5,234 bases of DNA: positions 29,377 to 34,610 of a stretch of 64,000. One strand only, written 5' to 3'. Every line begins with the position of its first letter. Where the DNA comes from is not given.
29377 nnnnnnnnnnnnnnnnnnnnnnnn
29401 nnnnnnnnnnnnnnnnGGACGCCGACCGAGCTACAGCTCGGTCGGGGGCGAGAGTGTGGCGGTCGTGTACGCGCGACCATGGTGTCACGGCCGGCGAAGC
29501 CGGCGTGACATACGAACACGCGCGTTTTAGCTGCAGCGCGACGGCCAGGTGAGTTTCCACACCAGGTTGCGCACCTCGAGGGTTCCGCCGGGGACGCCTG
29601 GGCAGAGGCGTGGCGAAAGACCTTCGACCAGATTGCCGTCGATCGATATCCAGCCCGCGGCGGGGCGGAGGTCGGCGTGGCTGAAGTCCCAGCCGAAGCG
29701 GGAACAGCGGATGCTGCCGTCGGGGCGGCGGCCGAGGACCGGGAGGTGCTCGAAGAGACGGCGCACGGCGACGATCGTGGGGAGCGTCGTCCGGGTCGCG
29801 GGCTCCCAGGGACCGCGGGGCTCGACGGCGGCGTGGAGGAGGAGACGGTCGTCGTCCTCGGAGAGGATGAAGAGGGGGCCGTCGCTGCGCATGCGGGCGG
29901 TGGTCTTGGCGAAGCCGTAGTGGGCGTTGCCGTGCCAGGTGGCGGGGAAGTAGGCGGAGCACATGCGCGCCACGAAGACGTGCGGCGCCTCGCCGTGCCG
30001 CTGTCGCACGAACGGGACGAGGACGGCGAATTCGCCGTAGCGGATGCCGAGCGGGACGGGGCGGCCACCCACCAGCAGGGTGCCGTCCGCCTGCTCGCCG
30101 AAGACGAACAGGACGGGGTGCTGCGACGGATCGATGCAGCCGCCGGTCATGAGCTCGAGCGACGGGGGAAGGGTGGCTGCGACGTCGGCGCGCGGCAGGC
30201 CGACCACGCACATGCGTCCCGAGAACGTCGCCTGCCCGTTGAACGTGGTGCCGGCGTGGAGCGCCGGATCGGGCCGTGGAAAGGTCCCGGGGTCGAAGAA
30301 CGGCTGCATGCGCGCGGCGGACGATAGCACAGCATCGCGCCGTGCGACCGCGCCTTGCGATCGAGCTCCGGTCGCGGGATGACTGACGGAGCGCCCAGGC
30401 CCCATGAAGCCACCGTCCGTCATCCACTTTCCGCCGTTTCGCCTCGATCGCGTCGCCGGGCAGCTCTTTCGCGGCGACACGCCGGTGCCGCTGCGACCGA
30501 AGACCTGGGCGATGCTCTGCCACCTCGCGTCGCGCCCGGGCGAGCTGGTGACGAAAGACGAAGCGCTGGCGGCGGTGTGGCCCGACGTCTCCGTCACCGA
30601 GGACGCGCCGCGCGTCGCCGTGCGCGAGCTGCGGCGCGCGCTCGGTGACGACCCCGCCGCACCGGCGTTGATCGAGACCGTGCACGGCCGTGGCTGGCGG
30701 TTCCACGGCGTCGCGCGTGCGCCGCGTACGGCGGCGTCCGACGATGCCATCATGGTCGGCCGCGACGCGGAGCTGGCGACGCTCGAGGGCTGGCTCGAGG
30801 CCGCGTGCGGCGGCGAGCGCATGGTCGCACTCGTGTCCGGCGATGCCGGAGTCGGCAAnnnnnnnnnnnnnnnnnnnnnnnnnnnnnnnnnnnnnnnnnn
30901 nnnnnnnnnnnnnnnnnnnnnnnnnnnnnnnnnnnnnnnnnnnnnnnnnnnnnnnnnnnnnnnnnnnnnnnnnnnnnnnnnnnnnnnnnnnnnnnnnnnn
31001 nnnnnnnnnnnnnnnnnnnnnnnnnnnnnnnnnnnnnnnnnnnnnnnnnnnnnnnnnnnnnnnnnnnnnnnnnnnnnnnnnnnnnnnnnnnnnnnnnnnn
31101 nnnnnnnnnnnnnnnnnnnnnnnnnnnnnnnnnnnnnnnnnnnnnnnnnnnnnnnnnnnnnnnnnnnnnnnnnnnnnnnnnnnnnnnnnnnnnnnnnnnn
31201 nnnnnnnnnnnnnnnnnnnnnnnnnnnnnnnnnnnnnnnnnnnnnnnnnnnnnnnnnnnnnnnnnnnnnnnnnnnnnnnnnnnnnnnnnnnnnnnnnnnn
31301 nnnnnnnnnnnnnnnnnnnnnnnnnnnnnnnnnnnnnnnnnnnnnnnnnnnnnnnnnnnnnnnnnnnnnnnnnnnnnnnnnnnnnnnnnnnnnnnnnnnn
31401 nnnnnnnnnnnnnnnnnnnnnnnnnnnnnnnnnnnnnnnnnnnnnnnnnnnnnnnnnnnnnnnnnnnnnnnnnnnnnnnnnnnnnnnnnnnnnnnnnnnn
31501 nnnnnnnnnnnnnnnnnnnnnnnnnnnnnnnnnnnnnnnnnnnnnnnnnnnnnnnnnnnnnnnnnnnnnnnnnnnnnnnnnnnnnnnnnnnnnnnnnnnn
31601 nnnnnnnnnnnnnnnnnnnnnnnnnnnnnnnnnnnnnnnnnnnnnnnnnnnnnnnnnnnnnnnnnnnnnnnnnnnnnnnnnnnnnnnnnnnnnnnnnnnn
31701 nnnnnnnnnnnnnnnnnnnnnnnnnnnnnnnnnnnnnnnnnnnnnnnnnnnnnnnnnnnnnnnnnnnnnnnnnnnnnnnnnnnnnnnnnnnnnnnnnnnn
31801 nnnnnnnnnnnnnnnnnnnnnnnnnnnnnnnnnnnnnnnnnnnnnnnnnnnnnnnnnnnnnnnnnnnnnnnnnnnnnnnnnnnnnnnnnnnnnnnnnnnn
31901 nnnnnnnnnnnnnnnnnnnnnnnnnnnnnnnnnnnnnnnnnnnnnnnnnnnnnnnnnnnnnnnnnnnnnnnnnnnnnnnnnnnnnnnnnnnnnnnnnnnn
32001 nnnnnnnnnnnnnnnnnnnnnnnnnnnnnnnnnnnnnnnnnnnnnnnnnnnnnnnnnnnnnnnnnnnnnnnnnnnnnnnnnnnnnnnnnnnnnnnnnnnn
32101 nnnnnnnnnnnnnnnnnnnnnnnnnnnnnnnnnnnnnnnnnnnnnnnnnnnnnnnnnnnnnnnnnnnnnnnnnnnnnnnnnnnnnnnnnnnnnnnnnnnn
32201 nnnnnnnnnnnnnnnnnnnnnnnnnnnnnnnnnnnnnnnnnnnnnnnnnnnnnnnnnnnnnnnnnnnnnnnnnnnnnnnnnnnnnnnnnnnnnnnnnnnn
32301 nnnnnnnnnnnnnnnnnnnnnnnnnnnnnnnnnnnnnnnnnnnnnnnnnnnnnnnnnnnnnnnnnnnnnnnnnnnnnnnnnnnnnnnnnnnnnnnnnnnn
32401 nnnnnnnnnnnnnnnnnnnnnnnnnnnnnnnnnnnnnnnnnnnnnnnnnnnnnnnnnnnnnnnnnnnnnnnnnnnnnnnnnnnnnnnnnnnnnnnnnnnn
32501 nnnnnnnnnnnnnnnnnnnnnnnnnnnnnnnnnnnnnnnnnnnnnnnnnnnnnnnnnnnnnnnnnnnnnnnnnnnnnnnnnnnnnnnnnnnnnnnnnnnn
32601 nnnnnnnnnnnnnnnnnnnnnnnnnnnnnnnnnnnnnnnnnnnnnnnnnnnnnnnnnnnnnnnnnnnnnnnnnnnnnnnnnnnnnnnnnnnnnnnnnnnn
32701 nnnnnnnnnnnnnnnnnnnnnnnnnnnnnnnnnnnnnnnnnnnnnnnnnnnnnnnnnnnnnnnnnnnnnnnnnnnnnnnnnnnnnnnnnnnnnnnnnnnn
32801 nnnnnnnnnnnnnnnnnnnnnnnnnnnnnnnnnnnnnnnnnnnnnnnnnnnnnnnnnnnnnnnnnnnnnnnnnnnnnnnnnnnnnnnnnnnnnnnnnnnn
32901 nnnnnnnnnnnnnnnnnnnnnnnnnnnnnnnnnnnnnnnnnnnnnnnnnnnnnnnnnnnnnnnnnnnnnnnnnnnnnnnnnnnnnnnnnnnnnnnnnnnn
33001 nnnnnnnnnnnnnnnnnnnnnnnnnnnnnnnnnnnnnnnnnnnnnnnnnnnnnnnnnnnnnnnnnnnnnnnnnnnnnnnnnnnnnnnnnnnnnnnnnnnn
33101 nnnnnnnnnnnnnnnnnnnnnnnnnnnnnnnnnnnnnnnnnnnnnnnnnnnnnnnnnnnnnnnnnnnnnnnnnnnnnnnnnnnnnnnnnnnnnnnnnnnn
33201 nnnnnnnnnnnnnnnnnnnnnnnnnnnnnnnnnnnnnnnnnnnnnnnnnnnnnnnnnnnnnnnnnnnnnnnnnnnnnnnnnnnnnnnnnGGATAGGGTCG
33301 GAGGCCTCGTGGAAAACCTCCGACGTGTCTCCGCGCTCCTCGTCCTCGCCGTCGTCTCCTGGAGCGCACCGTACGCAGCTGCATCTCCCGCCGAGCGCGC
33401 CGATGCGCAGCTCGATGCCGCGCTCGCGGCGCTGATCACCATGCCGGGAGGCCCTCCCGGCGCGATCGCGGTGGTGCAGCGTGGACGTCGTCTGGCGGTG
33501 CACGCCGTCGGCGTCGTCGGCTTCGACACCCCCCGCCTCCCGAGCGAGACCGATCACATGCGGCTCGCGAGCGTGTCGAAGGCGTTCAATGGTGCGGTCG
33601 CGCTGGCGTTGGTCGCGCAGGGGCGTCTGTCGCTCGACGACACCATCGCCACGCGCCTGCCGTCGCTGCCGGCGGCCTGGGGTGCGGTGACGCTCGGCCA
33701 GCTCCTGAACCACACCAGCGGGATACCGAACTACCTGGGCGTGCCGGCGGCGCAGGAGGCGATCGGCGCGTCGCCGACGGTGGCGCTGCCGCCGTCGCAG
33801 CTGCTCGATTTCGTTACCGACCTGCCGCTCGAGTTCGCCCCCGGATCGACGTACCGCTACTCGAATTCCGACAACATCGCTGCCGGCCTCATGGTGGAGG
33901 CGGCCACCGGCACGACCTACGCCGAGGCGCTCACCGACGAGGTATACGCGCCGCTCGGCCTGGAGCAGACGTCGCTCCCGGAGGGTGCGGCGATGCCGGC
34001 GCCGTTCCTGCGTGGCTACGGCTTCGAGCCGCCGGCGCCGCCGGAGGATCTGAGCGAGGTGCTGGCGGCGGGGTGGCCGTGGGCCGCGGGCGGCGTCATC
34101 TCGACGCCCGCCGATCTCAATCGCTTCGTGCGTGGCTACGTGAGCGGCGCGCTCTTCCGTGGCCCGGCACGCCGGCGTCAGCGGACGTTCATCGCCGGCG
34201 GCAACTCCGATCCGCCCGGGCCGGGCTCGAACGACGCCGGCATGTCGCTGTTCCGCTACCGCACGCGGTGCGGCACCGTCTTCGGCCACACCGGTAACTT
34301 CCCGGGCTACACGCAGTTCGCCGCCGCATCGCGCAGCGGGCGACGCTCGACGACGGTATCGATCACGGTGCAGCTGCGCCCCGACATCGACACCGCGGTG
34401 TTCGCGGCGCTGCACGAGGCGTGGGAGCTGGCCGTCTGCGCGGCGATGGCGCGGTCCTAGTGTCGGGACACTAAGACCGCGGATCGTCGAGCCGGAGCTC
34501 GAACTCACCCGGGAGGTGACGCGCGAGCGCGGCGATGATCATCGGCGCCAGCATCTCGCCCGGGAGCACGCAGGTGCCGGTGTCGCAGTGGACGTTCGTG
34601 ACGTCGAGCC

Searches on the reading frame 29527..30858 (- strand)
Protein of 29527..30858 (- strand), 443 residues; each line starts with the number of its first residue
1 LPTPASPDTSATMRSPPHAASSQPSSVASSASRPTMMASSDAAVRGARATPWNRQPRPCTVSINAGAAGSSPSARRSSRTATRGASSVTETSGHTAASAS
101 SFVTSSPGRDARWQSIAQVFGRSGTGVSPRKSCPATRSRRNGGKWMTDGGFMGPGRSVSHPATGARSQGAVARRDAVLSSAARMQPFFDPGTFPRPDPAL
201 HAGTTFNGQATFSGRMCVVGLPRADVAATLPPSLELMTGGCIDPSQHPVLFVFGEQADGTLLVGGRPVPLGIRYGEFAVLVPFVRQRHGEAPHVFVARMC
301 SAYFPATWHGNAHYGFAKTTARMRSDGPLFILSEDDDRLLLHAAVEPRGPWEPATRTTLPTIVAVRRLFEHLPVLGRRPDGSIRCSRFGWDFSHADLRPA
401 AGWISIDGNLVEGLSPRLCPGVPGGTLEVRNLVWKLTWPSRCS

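Call 25: search_protein_families(library=pfam, proteins=[window:29527-30858:-], max_evalue=0.001)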
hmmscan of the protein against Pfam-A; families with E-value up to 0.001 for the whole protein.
window:29527-30858:- (443 aa): 0 families

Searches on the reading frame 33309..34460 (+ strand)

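Call 25: search_protein_families(library=pfam, proteins=[window:33309-34460:+], max_evalue=0.001)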
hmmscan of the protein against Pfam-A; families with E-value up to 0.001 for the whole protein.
window:33309-34460:+ (383 aa): 1 family
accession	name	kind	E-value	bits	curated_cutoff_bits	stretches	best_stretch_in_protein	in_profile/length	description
PF00144.29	Beta-lactamase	-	5.1e-54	184.1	27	1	49-345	15-301/329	Beta-lactamase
